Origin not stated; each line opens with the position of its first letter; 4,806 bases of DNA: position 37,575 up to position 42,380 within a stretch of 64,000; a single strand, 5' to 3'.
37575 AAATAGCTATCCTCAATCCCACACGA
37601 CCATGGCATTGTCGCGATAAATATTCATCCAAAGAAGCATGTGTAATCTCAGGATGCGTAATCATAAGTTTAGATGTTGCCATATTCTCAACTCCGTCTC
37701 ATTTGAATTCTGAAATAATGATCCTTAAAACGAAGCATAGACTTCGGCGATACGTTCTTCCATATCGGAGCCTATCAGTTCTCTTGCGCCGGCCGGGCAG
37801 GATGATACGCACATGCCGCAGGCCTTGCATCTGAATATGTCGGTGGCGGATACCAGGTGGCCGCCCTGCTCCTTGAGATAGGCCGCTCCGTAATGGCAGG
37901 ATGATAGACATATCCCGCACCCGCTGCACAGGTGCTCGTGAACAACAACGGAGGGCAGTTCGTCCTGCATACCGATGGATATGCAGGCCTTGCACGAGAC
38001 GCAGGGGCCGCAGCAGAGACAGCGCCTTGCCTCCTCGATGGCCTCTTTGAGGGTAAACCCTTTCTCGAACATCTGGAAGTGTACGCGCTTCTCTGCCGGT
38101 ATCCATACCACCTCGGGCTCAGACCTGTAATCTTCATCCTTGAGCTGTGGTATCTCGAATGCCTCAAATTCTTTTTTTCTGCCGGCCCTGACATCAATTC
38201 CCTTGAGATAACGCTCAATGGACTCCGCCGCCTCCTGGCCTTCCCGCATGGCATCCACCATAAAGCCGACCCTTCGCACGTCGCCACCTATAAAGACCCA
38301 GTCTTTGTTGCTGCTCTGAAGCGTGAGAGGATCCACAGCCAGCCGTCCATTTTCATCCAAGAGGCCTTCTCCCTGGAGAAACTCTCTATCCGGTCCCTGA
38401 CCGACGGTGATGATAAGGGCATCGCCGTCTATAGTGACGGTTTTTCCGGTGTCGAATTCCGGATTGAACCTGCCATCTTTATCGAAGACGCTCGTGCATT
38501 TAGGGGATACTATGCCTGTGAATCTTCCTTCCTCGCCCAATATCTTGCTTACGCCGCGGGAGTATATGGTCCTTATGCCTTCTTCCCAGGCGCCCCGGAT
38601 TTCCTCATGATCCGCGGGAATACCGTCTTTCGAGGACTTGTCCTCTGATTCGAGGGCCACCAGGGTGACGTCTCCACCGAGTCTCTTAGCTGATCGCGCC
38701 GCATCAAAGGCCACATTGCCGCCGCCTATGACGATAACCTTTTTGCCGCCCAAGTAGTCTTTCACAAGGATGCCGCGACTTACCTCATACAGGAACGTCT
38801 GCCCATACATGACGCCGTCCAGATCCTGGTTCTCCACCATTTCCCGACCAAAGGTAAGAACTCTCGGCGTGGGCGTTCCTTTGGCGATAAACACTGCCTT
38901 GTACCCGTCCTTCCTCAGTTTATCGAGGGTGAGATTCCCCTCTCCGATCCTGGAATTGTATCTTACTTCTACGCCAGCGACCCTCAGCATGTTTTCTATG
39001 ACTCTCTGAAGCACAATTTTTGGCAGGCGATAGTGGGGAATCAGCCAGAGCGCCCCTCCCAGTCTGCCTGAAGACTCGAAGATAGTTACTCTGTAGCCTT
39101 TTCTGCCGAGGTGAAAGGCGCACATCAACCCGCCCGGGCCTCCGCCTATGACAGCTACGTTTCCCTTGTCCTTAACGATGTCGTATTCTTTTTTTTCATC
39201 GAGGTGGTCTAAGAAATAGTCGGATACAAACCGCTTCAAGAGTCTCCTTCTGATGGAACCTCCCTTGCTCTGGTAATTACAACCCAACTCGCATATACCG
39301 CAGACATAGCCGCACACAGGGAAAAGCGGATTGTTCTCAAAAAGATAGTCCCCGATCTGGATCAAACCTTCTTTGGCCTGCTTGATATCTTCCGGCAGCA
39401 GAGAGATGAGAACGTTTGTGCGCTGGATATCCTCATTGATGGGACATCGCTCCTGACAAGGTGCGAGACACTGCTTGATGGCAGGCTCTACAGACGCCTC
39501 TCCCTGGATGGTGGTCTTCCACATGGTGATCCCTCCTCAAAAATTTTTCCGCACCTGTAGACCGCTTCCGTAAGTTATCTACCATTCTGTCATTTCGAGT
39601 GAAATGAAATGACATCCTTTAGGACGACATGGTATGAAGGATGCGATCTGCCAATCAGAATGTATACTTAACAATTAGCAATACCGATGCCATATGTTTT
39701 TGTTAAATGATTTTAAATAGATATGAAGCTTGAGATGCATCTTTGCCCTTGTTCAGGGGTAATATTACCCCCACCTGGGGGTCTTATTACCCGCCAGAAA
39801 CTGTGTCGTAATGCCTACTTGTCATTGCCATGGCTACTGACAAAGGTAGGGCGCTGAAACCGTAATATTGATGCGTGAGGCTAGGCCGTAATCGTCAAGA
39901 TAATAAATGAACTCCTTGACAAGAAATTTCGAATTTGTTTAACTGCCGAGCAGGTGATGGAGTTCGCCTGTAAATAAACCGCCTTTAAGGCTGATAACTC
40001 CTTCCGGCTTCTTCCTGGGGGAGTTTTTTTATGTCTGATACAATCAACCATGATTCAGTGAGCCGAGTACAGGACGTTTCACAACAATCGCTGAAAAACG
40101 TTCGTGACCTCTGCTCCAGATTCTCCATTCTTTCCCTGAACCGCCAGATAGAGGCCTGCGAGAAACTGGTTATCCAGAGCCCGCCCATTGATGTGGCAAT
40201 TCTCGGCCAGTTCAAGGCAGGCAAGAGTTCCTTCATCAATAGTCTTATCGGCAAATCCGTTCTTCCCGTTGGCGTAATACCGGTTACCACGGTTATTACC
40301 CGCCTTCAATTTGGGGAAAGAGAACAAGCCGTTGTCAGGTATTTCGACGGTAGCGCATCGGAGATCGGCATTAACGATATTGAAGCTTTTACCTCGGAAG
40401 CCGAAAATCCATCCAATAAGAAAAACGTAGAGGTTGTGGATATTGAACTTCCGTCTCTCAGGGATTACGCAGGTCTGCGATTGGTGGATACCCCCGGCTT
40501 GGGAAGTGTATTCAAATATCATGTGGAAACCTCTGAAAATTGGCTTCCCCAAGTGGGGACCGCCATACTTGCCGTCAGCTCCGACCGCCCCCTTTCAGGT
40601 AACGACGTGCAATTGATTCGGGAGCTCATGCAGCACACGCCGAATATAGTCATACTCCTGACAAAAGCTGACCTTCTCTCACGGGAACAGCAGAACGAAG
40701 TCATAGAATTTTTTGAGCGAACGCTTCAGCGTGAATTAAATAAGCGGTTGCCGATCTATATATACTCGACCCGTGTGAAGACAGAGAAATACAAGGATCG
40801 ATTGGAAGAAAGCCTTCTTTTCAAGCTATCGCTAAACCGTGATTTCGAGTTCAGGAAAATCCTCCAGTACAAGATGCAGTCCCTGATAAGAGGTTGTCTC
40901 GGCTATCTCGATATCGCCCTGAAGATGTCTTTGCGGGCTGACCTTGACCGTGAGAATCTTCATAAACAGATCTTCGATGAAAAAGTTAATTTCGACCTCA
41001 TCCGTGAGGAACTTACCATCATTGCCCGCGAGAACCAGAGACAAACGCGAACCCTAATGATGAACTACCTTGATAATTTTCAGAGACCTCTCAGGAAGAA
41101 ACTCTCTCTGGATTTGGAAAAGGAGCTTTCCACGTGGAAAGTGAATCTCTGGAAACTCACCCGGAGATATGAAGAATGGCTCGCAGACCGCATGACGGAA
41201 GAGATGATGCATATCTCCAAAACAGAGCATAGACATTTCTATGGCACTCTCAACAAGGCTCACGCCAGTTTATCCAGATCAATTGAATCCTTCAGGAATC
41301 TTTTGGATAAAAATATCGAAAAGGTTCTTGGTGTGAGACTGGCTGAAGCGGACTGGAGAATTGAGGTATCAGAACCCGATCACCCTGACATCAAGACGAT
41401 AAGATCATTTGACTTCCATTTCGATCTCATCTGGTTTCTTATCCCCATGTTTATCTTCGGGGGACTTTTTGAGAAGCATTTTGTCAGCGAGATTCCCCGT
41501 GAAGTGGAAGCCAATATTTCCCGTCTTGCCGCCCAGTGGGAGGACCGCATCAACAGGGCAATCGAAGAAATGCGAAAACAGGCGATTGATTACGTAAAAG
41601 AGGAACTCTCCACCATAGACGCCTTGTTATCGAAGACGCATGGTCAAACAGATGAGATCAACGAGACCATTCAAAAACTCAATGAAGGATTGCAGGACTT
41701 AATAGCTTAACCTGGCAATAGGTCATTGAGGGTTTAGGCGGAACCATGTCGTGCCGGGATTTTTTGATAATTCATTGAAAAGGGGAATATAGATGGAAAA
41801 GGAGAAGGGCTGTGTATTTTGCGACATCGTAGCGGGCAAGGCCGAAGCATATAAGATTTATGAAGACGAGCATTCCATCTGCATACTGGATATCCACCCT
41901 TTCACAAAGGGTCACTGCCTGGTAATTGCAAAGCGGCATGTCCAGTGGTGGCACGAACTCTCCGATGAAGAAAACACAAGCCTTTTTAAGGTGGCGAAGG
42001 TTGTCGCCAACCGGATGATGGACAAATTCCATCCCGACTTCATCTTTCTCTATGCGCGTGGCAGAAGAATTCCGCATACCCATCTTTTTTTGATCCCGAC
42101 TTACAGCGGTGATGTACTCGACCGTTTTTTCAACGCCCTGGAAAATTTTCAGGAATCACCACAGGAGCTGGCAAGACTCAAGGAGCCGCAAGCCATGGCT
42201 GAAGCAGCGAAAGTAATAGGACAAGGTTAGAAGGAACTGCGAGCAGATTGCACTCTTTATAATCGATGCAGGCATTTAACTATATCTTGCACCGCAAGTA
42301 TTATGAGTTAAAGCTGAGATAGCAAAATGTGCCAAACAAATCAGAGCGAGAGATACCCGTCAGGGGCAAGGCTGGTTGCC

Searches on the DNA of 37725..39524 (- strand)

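Call 55: search_rna_families(sources=[L050, L137, L016, L041], threshold=gathering)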
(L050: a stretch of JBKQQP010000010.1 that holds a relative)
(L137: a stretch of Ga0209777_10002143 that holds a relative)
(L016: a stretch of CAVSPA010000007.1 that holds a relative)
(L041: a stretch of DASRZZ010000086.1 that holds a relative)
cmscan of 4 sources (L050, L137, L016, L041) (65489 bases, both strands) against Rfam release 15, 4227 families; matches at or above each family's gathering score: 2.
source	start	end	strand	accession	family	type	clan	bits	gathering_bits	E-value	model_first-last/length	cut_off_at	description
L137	1221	1287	+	RF01734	Fluoride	Cis-reg; riboswitch;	-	57.3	34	3e-13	1-64/64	no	Fluoride riboswitch aptamer (crcB RNA motif)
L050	9507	9573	-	RF01734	Fluoride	Cis-reg; riboswitch;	-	56.9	34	4.1e-13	1-64/64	no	Fluoride riboswitch aptamer (crcB RNA motif)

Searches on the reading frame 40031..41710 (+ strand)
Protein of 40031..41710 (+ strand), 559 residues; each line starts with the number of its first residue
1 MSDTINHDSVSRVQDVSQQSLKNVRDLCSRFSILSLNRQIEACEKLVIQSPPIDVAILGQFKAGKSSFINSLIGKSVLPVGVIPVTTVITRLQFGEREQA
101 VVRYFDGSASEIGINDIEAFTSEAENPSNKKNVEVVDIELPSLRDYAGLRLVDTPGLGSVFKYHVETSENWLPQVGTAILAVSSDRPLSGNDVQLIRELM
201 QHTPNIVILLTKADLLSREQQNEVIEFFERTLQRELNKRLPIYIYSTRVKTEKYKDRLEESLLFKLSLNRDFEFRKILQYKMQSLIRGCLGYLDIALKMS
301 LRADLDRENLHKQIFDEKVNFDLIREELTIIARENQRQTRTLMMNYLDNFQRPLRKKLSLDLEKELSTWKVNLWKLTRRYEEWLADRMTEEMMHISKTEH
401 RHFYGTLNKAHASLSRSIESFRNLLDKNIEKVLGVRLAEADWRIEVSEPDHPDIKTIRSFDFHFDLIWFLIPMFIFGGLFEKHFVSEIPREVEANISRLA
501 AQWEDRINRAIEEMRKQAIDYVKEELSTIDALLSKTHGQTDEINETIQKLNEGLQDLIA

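Call 4: search_protein_families(library=pfam, proteins=[window:40031-41710:+])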
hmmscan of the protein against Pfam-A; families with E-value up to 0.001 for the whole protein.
window:40031-41710:+ (559 aa): 6 families
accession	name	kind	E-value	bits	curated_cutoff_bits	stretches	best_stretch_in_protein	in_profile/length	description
PF00350.29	Dynamin_N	-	7.5e-23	81.8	27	1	55-211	1-166/168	Dynamin family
PF01926.29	MMR_HSR1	-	7.3e-08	33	21.9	1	54-211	1-112/113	50S ribosome-binding GTPase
PF00009.33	GTP_EFTU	-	8.9e-07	29.1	26.5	1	146-246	68-151/188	Elongation factor Tu GTP binding domain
PF03193.22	RsgA_GTPase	-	8.4e-05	22.9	30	0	22-83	77-137/174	RsgA GTPase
PF00735.24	Septin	-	0.00015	21.6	26.2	0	188-251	127-187/280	Septin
PF05049.19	IIGP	-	0.00015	21.4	24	0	48-86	31-74/375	Interferon-inducible GTPase (IIGP)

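Call 54: search_protein_families(library=ncbifam, proteins=[window:40031-41710:+], max_evalue=0.00001)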
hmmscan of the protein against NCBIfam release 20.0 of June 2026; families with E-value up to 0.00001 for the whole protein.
window:40031-41710:+ (559 aa): 7 families
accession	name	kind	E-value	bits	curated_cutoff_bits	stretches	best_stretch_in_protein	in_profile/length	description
NF052648.1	DynmDynABac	equivalog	8.1e-11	40.5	1600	1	53-214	42-200/1187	dynamin GTPase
TIGR03594.1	GTPase_EngA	equivalog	2.5e-10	40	306.7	0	12-87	137-210/432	ribosome biogenesis GTPase Der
TIGR03598.1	GTPase_YsxC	equivalog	9.9e-10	38.4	124.45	0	175-252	101-177/186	ribosome biogenesis GTP-binding protein YihA/YsxC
TIGR03596.1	GTPase_YlqF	equivalog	2.1e-08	33.9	208.2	0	16-87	83-153/276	ribosome biogenesis GTPase YlqF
TIGR03918.1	GTP_HydF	equivalog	7.5e-08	31.6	325.55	0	149-225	58-137/392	[FeFe] hydrogenase H-cluster maturation GTPase HydF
NF000908.1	PRK00089.1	equivalog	5.6e-07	29.1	237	0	55-87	6-38/291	GTPase Era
TIGR00231.1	small_GTP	domain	4.3e-06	26.6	42.5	0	53-231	4-139/164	GTP-binding protein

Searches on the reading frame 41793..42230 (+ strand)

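Call 45: search_protein_families(library=pfam, proteins=[window:41793-42230:+], max_evalue=0.01)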
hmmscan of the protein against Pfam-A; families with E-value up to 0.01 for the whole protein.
window:41793-42230:+ (145 aa): 3 families
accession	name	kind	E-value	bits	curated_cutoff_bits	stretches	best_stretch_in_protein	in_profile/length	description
PF01230.28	HIT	-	3.4e-16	60.1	21.5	1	17-105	4-97/98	HIT domain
PF11969.13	DcpS_C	-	1.7e-10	41.8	24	1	7-80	2-75/114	Scavenger mRNA decapping enzyme C-term binding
PF04677.20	CwfJ_C_1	-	8.4e-06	26.1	21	1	30-103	37-109/122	Protein similar to CwfJ C-terminus 1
